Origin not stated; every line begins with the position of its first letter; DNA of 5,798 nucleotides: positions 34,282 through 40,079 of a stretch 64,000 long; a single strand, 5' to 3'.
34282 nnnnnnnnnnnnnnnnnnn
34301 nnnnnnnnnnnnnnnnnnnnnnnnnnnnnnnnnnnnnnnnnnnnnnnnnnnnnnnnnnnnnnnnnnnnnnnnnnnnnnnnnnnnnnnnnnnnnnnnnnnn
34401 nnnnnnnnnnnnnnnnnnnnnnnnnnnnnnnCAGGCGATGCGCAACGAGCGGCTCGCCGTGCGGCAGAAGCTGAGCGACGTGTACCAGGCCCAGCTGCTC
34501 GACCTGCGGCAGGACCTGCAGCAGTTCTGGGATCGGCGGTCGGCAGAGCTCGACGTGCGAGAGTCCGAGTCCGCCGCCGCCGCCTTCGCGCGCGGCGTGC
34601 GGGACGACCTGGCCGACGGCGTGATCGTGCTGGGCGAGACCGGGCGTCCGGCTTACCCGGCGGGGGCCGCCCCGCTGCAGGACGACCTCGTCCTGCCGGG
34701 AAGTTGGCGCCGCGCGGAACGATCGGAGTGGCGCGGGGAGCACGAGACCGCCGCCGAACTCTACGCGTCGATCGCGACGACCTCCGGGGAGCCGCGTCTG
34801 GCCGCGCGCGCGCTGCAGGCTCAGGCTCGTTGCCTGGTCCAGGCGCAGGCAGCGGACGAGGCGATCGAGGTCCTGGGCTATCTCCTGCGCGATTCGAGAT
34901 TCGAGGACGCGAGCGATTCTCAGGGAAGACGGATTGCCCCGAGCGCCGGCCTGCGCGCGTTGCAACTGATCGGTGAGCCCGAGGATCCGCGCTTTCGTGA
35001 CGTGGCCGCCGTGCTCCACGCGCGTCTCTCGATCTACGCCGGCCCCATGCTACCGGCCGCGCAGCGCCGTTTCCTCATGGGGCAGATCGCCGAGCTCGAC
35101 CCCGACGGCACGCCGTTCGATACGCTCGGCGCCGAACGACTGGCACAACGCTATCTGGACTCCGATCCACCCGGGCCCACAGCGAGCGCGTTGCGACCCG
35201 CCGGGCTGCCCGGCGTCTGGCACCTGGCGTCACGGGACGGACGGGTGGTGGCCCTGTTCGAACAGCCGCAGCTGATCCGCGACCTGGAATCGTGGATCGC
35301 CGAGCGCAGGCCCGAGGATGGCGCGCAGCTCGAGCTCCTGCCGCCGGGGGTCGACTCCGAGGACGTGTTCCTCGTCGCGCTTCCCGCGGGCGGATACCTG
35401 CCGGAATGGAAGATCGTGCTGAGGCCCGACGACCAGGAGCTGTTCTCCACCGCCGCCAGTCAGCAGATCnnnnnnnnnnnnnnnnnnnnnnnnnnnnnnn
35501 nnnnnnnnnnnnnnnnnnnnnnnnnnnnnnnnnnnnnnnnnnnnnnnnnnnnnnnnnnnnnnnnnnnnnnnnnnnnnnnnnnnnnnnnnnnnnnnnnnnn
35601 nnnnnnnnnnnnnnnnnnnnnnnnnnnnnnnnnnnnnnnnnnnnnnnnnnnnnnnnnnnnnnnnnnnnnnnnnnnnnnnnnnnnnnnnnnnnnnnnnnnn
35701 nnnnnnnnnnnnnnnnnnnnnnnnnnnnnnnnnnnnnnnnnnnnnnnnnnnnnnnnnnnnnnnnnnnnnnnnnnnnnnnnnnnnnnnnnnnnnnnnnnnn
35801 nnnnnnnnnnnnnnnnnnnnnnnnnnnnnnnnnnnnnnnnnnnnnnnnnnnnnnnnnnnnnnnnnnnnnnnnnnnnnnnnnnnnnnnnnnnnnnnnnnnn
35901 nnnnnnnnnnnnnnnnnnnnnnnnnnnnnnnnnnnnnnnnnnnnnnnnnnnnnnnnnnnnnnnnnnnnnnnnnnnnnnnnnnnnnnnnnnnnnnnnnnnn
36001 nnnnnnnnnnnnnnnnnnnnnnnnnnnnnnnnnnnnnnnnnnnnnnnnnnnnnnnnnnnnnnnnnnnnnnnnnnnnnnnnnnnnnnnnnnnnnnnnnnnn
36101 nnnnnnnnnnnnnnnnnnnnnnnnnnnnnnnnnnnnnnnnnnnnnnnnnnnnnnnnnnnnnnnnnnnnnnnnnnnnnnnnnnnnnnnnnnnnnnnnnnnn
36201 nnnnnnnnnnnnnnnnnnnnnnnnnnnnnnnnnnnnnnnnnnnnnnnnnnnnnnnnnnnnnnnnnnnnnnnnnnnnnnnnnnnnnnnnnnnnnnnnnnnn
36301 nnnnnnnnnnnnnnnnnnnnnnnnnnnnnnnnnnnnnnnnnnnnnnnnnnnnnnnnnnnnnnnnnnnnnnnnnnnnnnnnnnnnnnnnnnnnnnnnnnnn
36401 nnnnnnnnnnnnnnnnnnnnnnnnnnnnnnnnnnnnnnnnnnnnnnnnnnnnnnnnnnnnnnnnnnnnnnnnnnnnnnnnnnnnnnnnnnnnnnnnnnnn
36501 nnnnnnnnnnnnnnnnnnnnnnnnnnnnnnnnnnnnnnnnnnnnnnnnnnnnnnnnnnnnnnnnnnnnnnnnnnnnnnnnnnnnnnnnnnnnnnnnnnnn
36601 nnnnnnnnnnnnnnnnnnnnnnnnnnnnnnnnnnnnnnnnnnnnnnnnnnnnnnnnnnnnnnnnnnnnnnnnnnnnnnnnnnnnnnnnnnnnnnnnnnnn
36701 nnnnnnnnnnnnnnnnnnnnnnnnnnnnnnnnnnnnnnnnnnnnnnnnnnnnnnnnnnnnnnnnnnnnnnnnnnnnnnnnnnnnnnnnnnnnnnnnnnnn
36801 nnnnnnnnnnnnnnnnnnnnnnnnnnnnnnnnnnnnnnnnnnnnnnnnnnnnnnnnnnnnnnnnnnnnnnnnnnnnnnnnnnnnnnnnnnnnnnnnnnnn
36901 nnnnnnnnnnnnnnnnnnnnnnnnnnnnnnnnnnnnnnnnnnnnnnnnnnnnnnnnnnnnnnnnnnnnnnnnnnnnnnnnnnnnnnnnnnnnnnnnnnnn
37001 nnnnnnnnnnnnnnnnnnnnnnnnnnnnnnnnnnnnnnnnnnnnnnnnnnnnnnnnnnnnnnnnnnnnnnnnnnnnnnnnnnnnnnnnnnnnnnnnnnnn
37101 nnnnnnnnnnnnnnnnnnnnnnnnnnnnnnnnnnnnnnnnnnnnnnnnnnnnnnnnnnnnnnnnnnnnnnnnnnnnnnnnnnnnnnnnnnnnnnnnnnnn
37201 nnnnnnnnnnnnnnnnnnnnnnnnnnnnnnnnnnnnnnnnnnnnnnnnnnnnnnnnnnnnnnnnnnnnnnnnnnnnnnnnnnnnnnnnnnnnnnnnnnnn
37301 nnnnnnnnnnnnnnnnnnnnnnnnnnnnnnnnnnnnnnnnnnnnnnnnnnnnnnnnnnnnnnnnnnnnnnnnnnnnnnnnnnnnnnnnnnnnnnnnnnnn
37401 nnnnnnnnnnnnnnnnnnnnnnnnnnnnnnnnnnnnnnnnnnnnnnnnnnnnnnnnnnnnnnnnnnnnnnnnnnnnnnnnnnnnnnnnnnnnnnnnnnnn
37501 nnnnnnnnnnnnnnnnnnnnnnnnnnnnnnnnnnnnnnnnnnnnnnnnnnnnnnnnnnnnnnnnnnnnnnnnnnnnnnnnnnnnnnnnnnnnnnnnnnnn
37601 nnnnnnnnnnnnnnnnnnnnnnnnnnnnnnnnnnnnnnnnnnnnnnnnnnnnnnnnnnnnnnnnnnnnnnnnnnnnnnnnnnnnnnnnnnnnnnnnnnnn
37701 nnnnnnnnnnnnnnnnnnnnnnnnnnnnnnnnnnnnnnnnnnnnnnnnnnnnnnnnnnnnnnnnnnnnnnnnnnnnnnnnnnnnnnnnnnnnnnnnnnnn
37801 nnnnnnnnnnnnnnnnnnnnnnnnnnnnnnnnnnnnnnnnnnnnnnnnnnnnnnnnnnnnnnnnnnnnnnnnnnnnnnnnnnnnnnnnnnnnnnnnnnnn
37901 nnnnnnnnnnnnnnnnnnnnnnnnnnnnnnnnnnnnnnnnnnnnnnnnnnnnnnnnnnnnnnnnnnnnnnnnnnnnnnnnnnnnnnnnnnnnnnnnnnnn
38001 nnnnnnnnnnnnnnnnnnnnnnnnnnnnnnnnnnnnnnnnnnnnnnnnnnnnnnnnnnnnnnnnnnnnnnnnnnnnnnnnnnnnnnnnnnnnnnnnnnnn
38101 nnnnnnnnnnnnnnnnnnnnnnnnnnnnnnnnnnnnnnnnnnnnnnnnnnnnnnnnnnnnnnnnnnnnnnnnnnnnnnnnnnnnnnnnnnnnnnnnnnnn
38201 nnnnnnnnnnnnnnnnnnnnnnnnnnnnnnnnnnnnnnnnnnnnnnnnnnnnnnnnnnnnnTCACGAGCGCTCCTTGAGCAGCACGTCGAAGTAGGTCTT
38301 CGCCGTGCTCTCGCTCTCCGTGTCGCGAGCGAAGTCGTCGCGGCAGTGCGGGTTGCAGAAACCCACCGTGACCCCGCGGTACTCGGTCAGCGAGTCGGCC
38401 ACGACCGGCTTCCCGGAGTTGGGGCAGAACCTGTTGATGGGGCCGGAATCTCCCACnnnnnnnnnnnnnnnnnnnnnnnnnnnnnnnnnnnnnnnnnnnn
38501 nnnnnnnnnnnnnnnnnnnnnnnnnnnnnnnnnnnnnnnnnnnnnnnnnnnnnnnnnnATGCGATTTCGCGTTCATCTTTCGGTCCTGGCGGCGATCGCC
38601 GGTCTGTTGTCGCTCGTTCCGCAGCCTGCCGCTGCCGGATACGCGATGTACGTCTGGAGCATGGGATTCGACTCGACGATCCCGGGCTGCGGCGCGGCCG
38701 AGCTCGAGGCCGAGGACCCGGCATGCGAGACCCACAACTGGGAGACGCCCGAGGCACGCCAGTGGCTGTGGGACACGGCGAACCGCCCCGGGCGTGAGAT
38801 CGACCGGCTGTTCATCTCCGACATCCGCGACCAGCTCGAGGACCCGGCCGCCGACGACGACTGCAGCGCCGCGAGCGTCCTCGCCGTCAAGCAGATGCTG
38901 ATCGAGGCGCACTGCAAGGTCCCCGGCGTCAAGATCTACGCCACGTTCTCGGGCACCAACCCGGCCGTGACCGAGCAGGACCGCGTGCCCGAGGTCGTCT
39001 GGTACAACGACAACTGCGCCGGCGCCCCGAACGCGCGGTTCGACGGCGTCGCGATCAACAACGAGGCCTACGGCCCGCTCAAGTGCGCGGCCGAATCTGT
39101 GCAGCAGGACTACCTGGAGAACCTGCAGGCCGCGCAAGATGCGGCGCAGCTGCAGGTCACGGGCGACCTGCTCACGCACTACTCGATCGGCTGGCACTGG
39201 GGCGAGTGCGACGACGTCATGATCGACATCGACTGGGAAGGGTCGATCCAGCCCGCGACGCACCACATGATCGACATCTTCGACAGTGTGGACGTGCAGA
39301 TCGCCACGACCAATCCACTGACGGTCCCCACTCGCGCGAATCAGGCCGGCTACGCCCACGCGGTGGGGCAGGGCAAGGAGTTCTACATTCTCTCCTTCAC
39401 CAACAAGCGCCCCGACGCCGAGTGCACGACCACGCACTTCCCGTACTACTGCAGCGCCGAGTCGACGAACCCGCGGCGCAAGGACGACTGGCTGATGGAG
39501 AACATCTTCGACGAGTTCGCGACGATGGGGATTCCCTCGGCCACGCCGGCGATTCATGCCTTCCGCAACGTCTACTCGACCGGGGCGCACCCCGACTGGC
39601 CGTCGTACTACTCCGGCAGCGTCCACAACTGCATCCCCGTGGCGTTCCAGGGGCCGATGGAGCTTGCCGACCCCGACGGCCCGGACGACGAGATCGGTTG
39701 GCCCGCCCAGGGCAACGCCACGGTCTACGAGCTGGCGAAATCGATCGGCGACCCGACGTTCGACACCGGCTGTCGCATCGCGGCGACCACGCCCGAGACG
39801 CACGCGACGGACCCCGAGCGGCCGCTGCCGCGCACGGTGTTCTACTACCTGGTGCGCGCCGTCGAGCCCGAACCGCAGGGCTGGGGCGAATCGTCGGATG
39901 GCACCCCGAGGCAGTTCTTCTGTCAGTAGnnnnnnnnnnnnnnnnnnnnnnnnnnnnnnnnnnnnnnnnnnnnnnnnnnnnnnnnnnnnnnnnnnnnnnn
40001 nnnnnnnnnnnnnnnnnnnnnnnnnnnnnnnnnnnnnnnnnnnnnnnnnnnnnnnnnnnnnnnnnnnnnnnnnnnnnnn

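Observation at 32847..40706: Composite signalling neighbourhood: secreted TPR protein, sensor HK, RR::STK, cupin/TRASH pair, secreted enzyme co-transcribed with a PP2C phosphatase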

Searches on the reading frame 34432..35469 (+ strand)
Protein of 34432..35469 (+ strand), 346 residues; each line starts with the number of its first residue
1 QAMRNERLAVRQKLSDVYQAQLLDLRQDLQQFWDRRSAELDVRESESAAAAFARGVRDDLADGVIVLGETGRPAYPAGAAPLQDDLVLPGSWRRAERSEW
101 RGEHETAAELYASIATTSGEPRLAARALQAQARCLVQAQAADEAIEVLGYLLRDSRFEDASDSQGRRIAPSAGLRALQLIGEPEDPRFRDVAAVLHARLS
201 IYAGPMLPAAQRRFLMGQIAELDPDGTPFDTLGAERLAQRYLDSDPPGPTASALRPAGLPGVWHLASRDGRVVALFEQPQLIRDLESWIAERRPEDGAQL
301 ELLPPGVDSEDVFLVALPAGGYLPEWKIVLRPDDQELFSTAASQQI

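Call 83: search_solved_structures(query=window:34432-35469:+, max_evalue=10)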
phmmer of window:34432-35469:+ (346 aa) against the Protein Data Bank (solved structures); distinct sequences matched with E-value up to 10: 3.
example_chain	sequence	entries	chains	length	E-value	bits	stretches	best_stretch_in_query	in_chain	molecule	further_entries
6p7l_A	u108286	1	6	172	0.31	13.3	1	25-123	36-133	Aln2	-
4j43_A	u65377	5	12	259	1.9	10.7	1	229-276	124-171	PylD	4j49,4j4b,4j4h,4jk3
4q39_A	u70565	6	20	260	1.9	10.7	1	229-276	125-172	PYLD, pyrrolysine synthase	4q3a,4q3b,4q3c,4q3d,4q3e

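Call 84: search_protein_families(library=pfam, proteins=[window:34432-35469:+], max_evalue=1)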
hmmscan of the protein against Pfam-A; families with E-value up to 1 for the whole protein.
window:34432-35469:+ (346 aa): 2 families
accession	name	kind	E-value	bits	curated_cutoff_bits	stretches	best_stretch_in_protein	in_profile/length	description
PF15605.11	Ntox28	-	0.097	13.2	25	1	210-240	35-65/113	Bacterial toxin 28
PF22429.2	HutF_N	-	0.13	12.5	25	1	53-77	16-40/45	Formimidoylglutamate deiminase HutF, N-terminal domain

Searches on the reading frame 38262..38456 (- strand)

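Call 7: search_protein_families(library=pfam, proteins=[window:38262-38456:-], max_evalue=0.01)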
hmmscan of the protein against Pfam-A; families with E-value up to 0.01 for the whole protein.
window:38262-38456:- (64 aa): 3 families
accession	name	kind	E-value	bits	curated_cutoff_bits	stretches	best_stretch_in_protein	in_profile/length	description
PF20542.4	DUF6757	-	0.0022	18.5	27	1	20-50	10-40/54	Family of unknown function (DUF6757)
PF16919.11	PknG_rubred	-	0.0028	18.1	28.5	1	8-42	36-68/74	Protein kinase G rubredoxin domain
PF04945.19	YHS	-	0.0039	17.6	30.3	1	15-47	7-41/47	YHS domain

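Call 9: search_protein_families(library=ncbifam, proteins=[window:38262-38456:-], max_evalue=0.01)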
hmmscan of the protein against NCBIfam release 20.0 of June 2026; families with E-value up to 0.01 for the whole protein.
window:38262-38456:- (64 aa): 0 families

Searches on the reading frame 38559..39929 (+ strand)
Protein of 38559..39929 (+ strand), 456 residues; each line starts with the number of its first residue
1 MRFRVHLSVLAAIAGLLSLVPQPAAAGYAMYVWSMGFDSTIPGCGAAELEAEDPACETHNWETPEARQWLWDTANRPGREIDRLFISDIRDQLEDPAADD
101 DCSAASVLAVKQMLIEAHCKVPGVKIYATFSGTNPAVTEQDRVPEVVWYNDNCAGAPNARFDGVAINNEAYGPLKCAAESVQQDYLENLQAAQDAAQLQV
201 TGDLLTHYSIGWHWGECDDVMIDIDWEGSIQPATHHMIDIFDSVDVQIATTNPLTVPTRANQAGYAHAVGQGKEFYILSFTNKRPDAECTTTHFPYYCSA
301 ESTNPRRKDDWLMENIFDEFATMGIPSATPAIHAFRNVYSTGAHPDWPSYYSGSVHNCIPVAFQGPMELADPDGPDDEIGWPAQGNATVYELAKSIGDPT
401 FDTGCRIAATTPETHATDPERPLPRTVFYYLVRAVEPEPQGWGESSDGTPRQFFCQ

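Call 7: search_protein_families(library=pfam, proteins=[window:38559-39929:+], max_evalue=0.01)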
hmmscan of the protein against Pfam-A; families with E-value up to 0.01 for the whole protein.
window:38559-39929:+ (456 aa): 0 families

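Call 9: search_protein_families(library=ncbifam, proteins=[window:38559-39929:+], max_evalue=0.01)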
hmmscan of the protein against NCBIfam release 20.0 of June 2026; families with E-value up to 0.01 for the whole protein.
window:38559-39929:+ (456 aa): 0 families

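Call 18: find_homologous_proteins(query=window:38559-39929:+, max_evalue=0.001)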
Query window:38559-39929:+ (456 aa): 33 proteins with E <= 0.001 among 8000 candidates.
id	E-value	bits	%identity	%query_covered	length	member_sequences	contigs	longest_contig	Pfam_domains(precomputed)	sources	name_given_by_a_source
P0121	0.0e+0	1085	100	100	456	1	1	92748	-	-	-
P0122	1.5e-182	626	61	98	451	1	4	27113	-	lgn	-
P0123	3.5e-173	595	59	95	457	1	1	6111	-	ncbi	-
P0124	2.2e-170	586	58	96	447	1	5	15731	-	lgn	-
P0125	3.6e-169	582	58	98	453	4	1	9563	-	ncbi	-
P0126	2.5e-159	549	56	93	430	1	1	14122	-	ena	-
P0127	4.1e-158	545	55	95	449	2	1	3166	-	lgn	-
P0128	4.6e-157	542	57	94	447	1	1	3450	-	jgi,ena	-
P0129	3.4e-141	490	56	85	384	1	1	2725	-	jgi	jgi:hypothetical protein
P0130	1.2e-134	468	52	98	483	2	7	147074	-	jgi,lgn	jgi:hypothetical protein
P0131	1.7e-119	418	55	73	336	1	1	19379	-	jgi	jgi:hypothetical protein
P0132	1.2e-98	349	57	61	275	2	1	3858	-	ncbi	ncbi:MAG: hypothetical protein DRJ50_08200, partial [Actinobacteria bacterium]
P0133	5.2e-91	324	44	76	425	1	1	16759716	-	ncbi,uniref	ncbi:uncharacterized protein LOC135498856 [Lineus longissimus]|uniref:uncharacterized protein LOC135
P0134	6.5e-91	324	45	75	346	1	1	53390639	-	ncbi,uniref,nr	ncbi:uncharacterized protein LOC121386588 [Gigantopelta aegis]|uniref:uncharacterized protein LOC121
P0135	9.1e-90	320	46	71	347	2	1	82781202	-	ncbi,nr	ncbi:uncharacterized protein LOC128232447 isoform X2 [Mya arenaria]|nr:uncharacterized protein LOC12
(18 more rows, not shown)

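Call 20: find_encoding_contigs(protein=P0130, flank=8000, max_places=2)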
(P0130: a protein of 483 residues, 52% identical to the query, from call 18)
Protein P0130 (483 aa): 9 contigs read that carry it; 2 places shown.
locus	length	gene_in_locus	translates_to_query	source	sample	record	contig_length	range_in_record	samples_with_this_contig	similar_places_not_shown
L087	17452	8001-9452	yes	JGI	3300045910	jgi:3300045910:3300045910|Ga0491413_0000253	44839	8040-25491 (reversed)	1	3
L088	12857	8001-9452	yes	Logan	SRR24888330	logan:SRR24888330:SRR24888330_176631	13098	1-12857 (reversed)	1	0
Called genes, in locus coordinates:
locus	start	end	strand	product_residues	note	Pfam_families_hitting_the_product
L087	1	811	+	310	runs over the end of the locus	PF00005:ABC_tran, PF13304:AAA_21 (weak)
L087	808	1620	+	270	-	PF12679:ABC2_membrane_2, PF12730:ABC2_membrane_4, PF12698:ABC2_membrane_3 (weak)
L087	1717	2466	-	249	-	PF00990:GGDEF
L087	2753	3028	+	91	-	-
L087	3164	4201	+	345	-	PF12006:DUF3500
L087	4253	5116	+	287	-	-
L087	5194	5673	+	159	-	PF04542:Sigma70_r2, PF08281:Sigma70_r4_2, PF04545:Sigma70_r4 (weak)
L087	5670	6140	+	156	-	-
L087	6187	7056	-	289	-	-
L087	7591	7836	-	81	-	-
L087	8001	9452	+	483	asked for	-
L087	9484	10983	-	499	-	PF13231:PMT_2, PF02366:PMT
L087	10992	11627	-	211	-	PF04307:YdjM (weak)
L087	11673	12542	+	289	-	PF25199:nSTAND_NTPase5 (faint), PF01656:CbiA, PF09140:MipZ (weak), PF10609:ParA, PF13614:AAA_31 (weak)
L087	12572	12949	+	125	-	PF08369:PCP_red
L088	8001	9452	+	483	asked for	-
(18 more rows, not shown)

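Call 21: find_encoding_contigs(protein=P0122, flank=8000, max_places=2)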
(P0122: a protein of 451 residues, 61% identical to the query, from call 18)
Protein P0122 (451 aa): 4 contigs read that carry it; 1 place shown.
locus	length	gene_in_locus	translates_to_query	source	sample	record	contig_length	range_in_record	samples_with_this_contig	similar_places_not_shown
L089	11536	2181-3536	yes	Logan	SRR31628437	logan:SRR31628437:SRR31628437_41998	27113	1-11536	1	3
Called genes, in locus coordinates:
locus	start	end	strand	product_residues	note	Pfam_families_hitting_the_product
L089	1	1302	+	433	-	?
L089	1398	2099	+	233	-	-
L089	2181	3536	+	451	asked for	-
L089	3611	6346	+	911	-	PF00675:Peptidase_M16, PF05193:Peptidase_M16_C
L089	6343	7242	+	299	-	PF00561:Abhydrolase_1, PF12697:Abhydrolase_6, PF12146:Hydrolase_4 (weak)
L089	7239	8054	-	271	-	PF00753:Lactamase_B (faint), PF13483:Lactamase_B_3, PF12706:Lactamase_B_2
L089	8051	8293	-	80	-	-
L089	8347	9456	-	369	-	PF10282:Lactonase (weak)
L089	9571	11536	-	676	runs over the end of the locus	PF01433:Peptidase_M1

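Call 30: predict_structure(alignment_id=A1)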
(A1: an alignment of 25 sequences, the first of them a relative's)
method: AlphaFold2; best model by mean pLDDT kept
length: 456 residues; sequences in the alignment: 25
mean_pLDDT: 83.6   pTM: 0.74
mean pLDDT of the five models: 83.6, 80.6, 79.1, 78.1, 78.1
residues with pLDDT >= 90: 245; 70-90: 119; 50-70: 60; < 50: 32
segments of 3 or more residues with pLDDT < 50: 19-24, 359-368, 398-403, 443-445, 454-456
pLDDT, mean of each block of 10 residues (from residue 1): 61 62 66 94 92 93 90 88 97 97 96 91 95 93 98 93 96 94 97 97 95 91 95 97 91 89 97 95 72 81 86 91 95 90 89 54 47 63 73 66 65 82 66 71 56 48
secondary structure, 60 per line:
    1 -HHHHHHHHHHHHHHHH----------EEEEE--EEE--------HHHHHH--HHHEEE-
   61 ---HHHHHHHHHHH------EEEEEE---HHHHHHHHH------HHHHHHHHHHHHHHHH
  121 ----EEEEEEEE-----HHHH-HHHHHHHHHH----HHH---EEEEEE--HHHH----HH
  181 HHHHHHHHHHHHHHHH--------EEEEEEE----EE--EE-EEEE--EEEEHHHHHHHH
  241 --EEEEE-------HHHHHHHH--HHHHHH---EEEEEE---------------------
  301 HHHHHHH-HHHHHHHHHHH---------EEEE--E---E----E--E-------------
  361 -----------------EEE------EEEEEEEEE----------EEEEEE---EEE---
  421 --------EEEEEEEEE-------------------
elements in order: H2-17 E28-32 E35-37 H46-51 E57-59 H64-74 E81-86 H90-98 H105-120 E125-132 H138-141 H143-152 E163-168 H171-174 H179-196 E205-211 E223-226 E229-232 H233-240 E243-247 H255-262 H265-270 E274-279 H301-307 H309-319 E329-332 E378-380 E387-395 E406-411 E415-417 E429-437

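Call 33: fold_search(model_id=the predicted structure, library=pdb)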
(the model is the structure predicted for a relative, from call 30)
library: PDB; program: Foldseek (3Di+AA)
matches with E <= 10: 1564; with E <= 0.001: 120
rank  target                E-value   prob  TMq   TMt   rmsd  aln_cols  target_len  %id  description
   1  6bt9_A                2.2e-06  1.00  0.28  0.22  15.1       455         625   10  Chitinase ChiA74 from Bacillus thuringiensis (released 2019-03-06)
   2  4f9j_A                1.7e-05  1.00  0.33  0.27   9.7       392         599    9  Structure of Escherichia coli PgaB 42-655 in complex with iron (released 2012-07-25)
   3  6k7z_A                2.1e-05  1.00  0.36  0.54   8.1       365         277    9  Crystal structure of a GH18 chitinase from Pseudoalteromonas aurantia (released 2020-06-10)
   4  1rhc                  2.3e-05  1.00  0.31  0.41  10.8       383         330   10  F420-dependent secondary alcohol dehydrogenase in complex with an F420-acetone adduct (released 2004-03-30)
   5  6bt9_B                2.5e-05  1.00  0.28  0.21  14.9       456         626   10  Chitinase ChiA74 from Bacillus thuringiensis (released 2019-03-06)
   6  8t0u_G                2.6e-05  1.00  0.33  0.47   9.1       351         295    9  Crystal structure of dimethylsulfone monooxygenase SfnG from Pseudomonas fluorescens (released 2024-11-27)
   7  8k7o                  3.1e-05  1.00  0.32  0.56   8.0       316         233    9  De novo design protein -T03 (released 2024-07-31)
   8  5wan                  4.5e-05  1.00  0.33  0.42  10.0       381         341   11  Crystal Structure of a flavoenzyme RutA in the pyrimidine catabolic pathway (released 2017-07-19)
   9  1igw_C                5.0e-05  1.00  0.32  0.35   9.6       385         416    9  Crystal Structure of the Isocitrate Lyase from the A219C mutant of Escherichia coli (released 2001-09-05)
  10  9ubg_A                5.3e-05  1.00  0.30  0.16  10.3       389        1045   11  Cryo-EM structure of Pyruvate carboxylase from Mycobacterium tuberculosis in complex with Acetyl-CoA and ADP (released 2025-05-07)
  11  9euz_C                6.0e-05  1.00  0.34  0.51   6.8       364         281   10  Glycoside hydrolase family 191 enzyme from Thermotoga maritima (released 2025-04-09)
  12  6d7j_C                6.0e-05  1.00  0.33  0.21  17.1       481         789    9  The Crystal Structure of Parabacteroides merdae Beta-Glucuronidase (GUS) with Glycerol in Active-Site (released 2019-05-01)
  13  6k7z_C                6.3e-05  1.00  0.37  0.56   6.3       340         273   10  Crystal structure of a GH18 chitinase from Pseudoalteromonas aurantia (released 2020-06-10)
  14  4s3k                  6.7e-05  1.00  0.33  0.35   8.1       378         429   10  Crystal structure of the Bacillus megaterium QM B1551 spore cortex-lytic enzyme SleL (released 2015-08-19)
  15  1ehn_A                6.7e-05  1.00  0.31  0.27   8.9       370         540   12  CRYSTAL STRUCTURE OF CHITINASE A MUTANT E315Q COMPLEXED WITH OCTA-N-ACETYLCHITOOCTAOSE (NAG)8. (released 2001-02-22)
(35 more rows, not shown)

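Call 87: search_protein_representatives(alignment_id=A1)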
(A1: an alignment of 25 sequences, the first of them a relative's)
Query: 25 sequences, 436 profile positions. Proteins with E-value up to 0.001 (for the whole library): 279; up to 1e-10: 164; up to 1e-30: 81. The best 150 are listed.
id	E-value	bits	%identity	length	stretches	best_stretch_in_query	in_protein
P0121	6.1e-178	608.5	-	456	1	7-436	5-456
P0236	2.8e-156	537.1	-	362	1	10-354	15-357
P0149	1.5e-124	432.6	-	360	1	17-350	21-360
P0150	5.6e-116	404.3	-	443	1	3-357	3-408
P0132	1.2e-107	376.8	-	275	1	141-402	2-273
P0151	4.0e-106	371.8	-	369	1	18-354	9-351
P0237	1.8e-101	356.5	-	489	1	14-403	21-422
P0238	6.8e-95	334.8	-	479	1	46-362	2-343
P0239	4.6e-94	332.1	-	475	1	9-365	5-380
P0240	1.6e-90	320.4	-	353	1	26-347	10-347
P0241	7.6e-89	314.9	-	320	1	45-349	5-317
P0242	1.5e-88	313.9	-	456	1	9-412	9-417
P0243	1.8e-88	313.6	-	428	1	18-349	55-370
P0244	1.1e-87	311.1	-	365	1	51-352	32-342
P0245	5.5e-87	308.8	-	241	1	12-254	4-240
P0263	1.7e-60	221.5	-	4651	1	32-359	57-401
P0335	5.2e-23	97.9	-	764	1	124-353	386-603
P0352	7.9e-18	80.9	-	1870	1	123-353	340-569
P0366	6.9e-15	71.2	-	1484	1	142-356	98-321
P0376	1.1e-13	67.2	-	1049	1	144-359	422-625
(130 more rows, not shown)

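Call 88: search_protein_families(library=pfam, proteins=[P0263, P0352, P0366, P0376, P0335], max_evalue=0.00001)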
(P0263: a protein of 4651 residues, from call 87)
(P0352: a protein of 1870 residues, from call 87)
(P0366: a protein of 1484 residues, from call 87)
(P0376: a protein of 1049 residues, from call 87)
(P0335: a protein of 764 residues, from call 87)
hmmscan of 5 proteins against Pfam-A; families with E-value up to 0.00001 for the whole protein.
P0263 (4651 aa): 3 families
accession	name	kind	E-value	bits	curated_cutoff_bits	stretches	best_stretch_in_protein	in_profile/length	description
PF02010.21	REJ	-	1.3e-41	143.1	25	1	2855-3280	7-426/452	REJ domain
PF00090.25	TSP_1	-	1.8e-16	60.5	21.6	1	3363-3416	1-49/49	Thrombospondin type 1 domain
PF19028.6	TSP1_spondin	-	3.2e-11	43.7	41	1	3363-3416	4-52/52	Spondin-like TSP1 domain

P0352 (1870 aa): 2 families
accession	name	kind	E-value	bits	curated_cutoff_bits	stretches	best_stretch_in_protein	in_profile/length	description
PF24507.1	Ig_CFAP65_4th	-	2.3e-12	47.6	27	0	1655-1697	23-63/76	CFAP65, fourth Ig-like domain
PF22544.2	HYDIN_VesB_CFA65-like_Ig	-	2.9e-07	31.1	25.5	0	1498-1543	44-87/100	HYDIN/CFA65/VesB-like, Ig-like domain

P0366 (1484 aa): 6 families
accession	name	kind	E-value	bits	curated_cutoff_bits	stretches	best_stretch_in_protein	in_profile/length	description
PF01436.27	NHL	-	2.6e-23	81.3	20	0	494-517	4-27/28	NHL repeat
PF18676.6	MBG_2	-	2.3e-22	79.8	25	2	1401-1477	1-71/72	MBG domain (YGX type)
PF13385.13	Laminin_G_3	-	3.6e-20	73.1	27.6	1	880-1054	1-150/151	Concanavalin A-like lectin/glucanases superfamily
PF06739.17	SBBP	-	1.5e-09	38.1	20.5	0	660-674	15-29/38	Beta-propeller repeat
PF13004.13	BACON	-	7.9e-09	35.8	25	0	769-814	5-60/61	Putative binding domain, N-terminal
PF25021.1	TEN_NHL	-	5.6e-08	32.6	27.1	0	649-696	133-179/357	Teneurin NHL domain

P0376 (1049 aa): 1 family
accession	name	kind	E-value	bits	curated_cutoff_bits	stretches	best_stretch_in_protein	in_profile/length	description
PF00413.30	Peptidase_M10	-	7.6e-12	45.8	24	1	973-1021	88-136/159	Matrixin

P0335 (764 aa): 1 family
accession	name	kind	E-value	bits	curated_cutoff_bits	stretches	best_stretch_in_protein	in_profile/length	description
PF01833.30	TIG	-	1.4e-07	31.9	20.9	1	603-657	5-60/84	IPT/TIG domain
